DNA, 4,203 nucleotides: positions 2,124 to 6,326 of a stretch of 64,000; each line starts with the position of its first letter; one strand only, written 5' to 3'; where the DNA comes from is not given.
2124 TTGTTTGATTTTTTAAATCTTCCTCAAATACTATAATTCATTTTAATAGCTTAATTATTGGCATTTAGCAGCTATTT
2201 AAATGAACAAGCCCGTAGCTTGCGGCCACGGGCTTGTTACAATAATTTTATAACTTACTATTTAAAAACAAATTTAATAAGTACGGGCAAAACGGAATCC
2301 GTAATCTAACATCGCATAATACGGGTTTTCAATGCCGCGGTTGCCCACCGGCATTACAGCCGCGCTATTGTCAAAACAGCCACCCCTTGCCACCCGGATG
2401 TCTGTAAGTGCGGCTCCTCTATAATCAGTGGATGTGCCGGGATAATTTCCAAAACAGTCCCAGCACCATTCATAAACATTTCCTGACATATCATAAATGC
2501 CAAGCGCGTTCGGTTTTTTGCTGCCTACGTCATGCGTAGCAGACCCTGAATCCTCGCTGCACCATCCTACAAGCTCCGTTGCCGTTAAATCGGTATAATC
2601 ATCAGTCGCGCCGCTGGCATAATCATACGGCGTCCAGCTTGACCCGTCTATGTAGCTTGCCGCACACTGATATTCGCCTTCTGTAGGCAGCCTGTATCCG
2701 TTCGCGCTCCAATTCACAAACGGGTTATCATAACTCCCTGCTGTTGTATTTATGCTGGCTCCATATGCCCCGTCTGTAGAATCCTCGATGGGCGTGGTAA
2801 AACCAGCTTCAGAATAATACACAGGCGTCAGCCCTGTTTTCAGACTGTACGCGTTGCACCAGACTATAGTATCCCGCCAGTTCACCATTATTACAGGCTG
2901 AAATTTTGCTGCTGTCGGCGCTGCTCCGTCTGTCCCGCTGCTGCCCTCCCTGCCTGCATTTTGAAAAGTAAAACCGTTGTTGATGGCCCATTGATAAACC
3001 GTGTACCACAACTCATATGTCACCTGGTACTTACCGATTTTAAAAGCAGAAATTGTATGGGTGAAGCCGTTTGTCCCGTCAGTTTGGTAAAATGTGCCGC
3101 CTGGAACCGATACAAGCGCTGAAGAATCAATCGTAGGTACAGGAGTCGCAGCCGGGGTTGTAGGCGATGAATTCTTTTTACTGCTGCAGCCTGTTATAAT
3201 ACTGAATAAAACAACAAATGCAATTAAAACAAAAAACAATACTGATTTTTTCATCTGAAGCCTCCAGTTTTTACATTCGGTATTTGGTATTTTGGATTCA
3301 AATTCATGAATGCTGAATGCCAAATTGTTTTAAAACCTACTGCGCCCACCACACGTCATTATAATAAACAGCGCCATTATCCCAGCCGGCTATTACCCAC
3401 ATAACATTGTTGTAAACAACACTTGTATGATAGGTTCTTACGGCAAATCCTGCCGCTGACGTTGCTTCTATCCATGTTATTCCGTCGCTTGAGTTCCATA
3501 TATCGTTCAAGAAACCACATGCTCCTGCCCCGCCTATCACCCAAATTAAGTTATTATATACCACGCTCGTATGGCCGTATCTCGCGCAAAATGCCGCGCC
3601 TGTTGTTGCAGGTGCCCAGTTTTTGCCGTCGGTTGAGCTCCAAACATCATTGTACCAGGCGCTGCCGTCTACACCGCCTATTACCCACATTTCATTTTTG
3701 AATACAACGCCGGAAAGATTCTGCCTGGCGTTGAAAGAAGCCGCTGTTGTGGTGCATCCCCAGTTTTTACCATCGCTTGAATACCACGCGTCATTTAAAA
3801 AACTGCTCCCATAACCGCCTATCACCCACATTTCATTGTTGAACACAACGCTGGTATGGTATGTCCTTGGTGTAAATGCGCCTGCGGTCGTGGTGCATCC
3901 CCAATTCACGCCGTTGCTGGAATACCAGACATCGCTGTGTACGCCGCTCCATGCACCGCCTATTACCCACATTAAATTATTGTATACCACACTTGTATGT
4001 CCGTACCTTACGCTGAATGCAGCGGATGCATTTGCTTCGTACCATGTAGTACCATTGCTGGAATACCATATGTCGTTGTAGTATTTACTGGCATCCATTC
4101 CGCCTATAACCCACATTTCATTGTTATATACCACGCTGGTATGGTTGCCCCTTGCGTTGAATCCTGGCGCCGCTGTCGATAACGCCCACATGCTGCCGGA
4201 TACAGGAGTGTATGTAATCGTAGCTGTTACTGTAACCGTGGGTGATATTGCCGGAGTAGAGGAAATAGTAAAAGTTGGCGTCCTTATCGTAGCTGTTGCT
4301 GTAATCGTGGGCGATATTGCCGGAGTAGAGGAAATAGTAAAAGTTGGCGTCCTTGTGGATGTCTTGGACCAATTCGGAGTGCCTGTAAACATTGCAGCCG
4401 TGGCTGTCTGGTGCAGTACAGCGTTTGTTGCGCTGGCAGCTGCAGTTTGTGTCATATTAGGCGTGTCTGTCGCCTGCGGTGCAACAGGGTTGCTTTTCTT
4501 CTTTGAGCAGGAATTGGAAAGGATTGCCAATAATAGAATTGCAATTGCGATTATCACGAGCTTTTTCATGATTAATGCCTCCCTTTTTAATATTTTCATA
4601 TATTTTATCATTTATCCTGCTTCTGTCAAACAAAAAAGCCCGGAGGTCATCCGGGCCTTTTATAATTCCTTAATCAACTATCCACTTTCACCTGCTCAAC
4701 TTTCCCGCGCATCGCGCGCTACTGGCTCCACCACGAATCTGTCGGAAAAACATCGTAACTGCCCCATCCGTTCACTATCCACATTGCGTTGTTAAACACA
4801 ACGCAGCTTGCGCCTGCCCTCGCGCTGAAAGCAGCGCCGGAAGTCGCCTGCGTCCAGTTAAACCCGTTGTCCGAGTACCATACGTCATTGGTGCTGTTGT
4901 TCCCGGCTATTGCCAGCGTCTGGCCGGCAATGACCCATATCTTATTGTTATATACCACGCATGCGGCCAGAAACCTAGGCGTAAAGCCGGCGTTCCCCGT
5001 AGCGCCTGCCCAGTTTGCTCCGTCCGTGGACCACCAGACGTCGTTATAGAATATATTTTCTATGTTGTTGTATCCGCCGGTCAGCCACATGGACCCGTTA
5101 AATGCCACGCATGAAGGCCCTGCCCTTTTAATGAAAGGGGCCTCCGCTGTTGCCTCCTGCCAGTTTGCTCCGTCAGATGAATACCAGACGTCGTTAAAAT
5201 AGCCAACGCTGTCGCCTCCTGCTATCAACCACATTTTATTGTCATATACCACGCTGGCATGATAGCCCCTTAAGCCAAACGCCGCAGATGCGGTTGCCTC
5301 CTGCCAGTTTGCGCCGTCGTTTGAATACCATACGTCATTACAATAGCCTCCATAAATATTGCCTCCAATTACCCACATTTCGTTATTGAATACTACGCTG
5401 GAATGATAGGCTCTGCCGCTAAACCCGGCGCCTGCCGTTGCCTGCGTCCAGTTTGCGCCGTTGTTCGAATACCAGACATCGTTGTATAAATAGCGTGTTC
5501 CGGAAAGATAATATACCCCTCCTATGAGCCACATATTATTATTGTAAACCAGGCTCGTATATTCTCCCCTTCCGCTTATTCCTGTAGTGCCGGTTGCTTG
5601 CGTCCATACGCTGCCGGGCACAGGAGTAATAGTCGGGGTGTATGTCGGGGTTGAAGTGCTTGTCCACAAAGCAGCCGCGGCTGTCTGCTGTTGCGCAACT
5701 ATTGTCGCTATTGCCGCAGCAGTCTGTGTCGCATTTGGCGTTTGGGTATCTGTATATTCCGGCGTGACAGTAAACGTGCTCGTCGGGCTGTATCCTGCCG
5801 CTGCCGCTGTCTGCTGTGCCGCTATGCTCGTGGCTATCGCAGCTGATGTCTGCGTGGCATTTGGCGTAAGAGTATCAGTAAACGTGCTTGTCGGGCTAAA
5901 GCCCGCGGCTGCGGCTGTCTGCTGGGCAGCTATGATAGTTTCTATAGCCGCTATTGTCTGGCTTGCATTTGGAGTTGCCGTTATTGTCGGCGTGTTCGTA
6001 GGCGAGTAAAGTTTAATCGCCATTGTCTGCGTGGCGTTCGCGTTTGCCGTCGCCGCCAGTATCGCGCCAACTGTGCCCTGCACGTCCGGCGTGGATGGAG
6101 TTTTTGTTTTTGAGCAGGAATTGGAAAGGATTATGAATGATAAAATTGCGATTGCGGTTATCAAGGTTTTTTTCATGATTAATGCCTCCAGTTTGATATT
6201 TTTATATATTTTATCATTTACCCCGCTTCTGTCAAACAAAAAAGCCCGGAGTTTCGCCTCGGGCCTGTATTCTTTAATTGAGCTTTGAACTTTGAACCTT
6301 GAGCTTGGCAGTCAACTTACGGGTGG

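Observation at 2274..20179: Tandem multigene family of surface lipoproteins sharing one regulatory/leader cassette but carrying different C-terminal domains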

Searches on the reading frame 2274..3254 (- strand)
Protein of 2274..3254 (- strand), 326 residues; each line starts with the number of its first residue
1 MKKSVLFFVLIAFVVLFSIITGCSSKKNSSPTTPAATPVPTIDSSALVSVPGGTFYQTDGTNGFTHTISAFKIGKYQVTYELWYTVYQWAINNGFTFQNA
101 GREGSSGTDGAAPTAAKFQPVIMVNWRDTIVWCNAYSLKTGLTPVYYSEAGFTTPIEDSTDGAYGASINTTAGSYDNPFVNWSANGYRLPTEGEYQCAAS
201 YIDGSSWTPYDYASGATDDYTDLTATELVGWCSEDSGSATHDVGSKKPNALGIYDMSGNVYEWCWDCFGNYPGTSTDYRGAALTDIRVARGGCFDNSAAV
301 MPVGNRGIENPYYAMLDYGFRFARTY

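Call 6: search_protein_families(library=pfam, proteins=[window:2274-3254:-], max_evalue=0.01)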
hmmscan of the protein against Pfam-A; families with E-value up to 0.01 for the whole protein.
window:2274-3254:- (326 aa): 1 family
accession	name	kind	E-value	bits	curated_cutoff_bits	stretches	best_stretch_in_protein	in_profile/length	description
PF03781.23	FGE-sulfatase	-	6.5e-33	114.9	23.3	1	46-324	4-255/255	Sulfatase-modifying factor enzyme 1-like domain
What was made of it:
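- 2274..3254 (-): FGE-sulfatase lipoprotein gene. It has its own signal peptide and no stalk or module. It is probably the second gene of the operon started by the Kelch gene at 4569. Pfam PF03781 E=6.5e-33 (call 6).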

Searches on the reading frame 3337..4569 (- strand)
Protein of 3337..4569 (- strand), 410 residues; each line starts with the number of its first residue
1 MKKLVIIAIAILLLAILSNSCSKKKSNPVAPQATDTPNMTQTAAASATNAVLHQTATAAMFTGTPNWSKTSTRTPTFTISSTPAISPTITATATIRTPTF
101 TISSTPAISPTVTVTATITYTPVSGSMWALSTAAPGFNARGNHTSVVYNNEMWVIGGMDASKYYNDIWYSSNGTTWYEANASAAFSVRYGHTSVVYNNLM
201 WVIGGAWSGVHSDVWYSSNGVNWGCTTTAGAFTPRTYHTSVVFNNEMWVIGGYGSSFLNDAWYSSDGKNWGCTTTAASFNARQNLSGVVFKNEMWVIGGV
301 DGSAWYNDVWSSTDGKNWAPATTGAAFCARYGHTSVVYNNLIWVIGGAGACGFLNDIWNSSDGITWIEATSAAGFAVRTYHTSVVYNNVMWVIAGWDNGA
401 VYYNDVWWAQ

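Call 6: search_protein_families(library=pfam, proteins=[window:3337-4569:-], max_evalue=0.01)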
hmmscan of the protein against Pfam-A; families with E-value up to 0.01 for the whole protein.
window:3337-4569:- (410 aa): 6 families
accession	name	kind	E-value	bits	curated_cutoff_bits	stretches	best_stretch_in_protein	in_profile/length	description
PF24681.1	Kelch_KLHDC2_KLHL20_DRC7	-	3.6e-38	131.5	50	3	190-358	1-182/221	KLHDC2/KLHL20/DRC7 Kelch-repeats domain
PF01344.31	Kelch_1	-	1.3e-28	98.5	20.1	5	234-263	1-31/46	Kelch motif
PF24981.1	Beta-prop_ATRN-LZTR1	-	7.7e-19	68.5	50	4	294-407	1-126/289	Attractin/LZTR1 beta-propeller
PF13854.13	Kelch_HCF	-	2.3e-16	60.4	113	3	127-229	171-281/345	Host cell factor, Kelch-repeats domain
PF13418.12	Kelch_4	-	8.9e-16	58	21.6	1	234-262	1-32/49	Galactose oxidase, central domain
PF13415.12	Kelch_3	-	0.0043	17.7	22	0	339-386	1-48/48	Galactose oxidase, central domain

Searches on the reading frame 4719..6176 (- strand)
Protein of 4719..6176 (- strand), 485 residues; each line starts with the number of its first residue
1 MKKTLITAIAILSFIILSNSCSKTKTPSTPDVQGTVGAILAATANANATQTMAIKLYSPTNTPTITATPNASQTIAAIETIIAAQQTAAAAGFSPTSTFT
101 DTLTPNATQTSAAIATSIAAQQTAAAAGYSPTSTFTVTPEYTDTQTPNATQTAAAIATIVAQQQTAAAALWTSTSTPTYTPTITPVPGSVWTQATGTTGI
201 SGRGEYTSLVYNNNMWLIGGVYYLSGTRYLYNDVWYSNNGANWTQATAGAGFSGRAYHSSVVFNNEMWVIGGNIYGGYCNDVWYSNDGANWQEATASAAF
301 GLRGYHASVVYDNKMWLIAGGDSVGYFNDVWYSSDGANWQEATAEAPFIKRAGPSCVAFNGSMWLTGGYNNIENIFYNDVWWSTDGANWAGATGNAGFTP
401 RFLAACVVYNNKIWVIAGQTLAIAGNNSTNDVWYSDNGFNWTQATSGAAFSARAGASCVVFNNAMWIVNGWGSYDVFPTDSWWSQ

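Call 6: search_protein_families(library=pfam, proteins=[window:4719-6176:-], max_evalue=0.01)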
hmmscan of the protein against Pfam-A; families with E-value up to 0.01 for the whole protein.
window:4719-6176:- (485 aa): 4 families
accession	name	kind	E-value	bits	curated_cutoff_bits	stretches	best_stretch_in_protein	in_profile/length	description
PF24681.1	Kelch_KLHDC2_KLHL20_DRC7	-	1.7e-26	93.4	50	2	198-368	46-221/221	KLHDC2/KLHL20/DRC7 Kelch-repeats domain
PF01344.31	Kelch_1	-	4.9e-17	61.6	20.1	3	255-284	2-31/46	Kelch motif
PF24981.1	Beta-prop_ATRN-LZTR1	-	3.7e-12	46.5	50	2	190-318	26-164/289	Attractin/LZTR1 beta-propeller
PF13418.12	Kelch_4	-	6.2e-06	26.5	21.6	0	254-283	1-32/49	Galactose oxidase, central domain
